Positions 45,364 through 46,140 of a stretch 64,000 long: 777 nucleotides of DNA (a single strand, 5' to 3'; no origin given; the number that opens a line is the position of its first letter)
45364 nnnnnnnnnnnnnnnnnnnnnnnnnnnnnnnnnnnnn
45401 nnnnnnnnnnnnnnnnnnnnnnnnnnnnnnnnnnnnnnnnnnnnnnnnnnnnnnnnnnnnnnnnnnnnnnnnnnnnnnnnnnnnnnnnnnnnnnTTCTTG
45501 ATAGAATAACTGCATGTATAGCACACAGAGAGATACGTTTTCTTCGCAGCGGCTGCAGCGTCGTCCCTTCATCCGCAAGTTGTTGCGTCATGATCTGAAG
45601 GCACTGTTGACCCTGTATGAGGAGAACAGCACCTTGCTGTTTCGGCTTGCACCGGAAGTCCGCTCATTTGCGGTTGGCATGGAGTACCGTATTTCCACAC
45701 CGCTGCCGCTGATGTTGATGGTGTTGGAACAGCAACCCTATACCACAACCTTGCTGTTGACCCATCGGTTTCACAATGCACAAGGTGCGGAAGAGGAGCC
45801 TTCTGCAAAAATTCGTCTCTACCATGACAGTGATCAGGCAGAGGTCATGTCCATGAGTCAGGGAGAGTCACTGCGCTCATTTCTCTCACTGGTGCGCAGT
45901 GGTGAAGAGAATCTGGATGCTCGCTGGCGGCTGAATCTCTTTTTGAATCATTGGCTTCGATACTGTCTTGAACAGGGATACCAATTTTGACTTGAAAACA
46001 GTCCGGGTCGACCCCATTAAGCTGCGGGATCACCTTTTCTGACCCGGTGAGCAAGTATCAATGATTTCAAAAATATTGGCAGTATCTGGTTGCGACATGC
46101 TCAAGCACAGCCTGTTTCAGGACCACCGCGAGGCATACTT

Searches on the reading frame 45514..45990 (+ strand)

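Call 33: search_protein_families(library=pfam, proteins=[window:45514-45990:+], max_evalue=0.0001)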
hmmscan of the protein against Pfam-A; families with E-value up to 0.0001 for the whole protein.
window:45514-45990:+ (158 aa): 1 family
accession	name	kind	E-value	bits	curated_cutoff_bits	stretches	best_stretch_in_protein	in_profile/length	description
PF06853.17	DUF1249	-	3.3e-28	98.4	25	1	42-157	2-116/116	Protein of unknown function (DUF1249)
